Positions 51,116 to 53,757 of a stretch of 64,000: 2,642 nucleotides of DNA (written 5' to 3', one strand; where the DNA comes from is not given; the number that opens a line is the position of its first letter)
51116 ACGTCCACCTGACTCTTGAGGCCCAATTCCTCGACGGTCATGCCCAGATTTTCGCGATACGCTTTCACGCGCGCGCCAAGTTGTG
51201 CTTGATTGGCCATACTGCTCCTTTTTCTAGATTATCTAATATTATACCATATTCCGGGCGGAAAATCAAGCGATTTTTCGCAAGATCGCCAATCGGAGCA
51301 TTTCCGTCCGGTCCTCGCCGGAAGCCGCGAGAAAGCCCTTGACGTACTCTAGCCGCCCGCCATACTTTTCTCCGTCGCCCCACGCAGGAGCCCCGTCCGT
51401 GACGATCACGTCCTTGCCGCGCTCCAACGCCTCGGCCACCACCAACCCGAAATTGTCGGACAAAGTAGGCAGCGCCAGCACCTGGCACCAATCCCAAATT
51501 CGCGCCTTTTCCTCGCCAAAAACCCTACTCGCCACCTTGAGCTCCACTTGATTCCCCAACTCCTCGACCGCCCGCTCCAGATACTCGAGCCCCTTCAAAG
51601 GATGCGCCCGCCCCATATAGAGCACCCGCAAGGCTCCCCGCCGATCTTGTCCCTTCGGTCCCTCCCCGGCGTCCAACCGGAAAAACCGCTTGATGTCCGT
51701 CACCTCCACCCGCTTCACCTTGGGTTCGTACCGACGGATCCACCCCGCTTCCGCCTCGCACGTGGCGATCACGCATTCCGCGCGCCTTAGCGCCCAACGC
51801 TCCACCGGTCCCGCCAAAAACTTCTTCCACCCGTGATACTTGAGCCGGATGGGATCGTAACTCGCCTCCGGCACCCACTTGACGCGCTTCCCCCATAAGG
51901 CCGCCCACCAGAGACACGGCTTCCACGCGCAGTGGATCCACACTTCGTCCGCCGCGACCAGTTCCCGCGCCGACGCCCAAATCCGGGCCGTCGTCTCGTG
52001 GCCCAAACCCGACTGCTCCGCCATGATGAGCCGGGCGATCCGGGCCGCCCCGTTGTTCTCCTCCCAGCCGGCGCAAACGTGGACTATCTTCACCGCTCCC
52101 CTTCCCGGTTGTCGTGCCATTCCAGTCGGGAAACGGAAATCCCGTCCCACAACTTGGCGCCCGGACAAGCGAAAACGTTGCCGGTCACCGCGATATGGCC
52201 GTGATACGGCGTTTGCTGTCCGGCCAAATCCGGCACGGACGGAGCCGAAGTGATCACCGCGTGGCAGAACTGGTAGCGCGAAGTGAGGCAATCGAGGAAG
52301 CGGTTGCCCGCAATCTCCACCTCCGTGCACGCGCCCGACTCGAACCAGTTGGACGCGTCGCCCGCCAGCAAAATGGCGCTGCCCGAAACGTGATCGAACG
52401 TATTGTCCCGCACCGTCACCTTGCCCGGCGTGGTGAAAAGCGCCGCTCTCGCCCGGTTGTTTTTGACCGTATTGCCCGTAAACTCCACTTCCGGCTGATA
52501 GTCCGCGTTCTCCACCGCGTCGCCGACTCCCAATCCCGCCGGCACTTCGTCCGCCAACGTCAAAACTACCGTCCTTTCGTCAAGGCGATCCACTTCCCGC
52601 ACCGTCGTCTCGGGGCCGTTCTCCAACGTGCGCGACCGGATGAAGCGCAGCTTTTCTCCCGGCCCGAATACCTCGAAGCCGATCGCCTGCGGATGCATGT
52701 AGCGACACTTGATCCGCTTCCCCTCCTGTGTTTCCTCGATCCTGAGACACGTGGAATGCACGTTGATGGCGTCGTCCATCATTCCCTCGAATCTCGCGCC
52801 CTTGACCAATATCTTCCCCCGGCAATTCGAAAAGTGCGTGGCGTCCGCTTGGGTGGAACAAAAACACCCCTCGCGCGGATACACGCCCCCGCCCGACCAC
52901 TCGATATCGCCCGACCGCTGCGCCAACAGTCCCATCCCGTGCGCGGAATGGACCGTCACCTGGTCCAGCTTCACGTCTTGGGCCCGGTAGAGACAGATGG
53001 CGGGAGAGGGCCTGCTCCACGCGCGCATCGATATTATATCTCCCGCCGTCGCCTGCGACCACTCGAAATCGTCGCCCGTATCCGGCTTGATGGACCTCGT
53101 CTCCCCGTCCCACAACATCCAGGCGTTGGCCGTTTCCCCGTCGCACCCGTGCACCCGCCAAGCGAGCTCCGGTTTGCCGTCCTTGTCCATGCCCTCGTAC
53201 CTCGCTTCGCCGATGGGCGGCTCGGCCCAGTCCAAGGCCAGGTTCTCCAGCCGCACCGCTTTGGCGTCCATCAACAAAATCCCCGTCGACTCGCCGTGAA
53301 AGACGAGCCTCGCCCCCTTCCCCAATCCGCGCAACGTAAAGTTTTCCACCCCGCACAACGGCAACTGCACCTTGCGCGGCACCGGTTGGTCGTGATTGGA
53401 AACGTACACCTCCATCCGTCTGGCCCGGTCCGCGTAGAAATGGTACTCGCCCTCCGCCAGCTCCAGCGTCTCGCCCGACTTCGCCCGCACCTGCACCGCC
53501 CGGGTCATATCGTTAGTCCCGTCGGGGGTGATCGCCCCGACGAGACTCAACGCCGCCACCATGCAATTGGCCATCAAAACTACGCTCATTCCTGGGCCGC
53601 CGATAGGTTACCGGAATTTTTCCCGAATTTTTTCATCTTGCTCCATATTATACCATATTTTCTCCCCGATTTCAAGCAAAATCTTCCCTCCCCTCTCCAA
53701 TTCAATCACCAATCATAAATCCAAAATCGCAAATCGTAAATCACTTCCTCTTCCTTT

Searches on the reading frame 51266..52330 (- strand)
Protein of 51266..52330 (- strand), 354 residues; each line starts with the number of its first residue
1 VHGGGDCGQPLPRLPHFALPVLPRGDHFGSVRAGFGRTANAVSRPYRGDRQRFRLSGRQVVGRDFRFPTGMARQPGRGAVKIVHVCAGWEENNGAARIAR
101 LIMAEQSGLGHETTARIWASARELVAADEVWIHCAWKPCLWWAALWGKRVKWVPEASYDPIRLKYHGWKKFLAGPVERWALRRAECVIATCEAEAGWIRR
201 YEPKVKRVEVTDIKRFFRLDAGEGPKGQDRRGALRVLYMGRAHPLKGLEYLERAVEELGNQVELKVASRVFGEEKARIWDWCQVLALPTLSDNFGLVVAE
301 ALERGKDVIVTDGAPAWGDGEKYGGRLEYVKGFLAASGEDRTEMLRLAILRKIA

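Call 58: search_protein_families(library=pfam, max_evalue=0.001, proteins=[window:51266-52330:-])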
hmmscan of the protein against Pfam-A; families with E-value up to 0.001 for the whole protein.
window:51266-52330:- (354 aa): 5 families
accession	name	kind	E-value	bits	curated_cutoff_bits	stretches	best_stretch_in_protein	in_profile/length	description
PF13579.12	Glyco_trans_4_4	-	6.2e-09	36.8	29.7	1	92-210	36-154/158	Glycosyl transferase 4-like domain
PF13692.12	Glyco_trans_1_4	-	1.1e-06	29.4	27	1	233-315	33-112/142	Glycosyl transferases group 1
PF00534.26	Glycos_transf_1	-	4.6e-06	26.7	26.4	1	248-314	59-124/172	Glycosyl transferases group 1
PF13439.12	Glyco_transf_4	-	6.7e-05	23.4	28.5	1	131-210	75-161/170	Glycosyltransferase Family 4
PF20706.3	GT4-conflict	-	0.00014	21.4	26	0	251-311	248-311/385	Family 4 Glycosyltransferase in conflict systems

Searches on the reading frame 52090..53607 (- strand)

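Call 14: search_protein_families(library=pfam, max_evalue=0.001, proteins=[window:52090-53607:-])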
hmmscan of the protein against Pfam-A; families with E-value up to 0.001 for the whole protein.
window:52090-53607:- (505 aa): 2 families
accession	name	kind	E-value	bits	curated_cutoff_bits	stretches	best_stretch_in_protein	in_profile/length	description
PF23764.1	Beta-barrel_GLAA-B_II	-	8.2e-20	71.2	28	1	298-365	1-67/67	GLAA-B beta-barrel domain II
PF13229.12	Beta_helix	-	3.2e-07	30.6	25.9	1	370-423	99-154/158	Right handed beta helix region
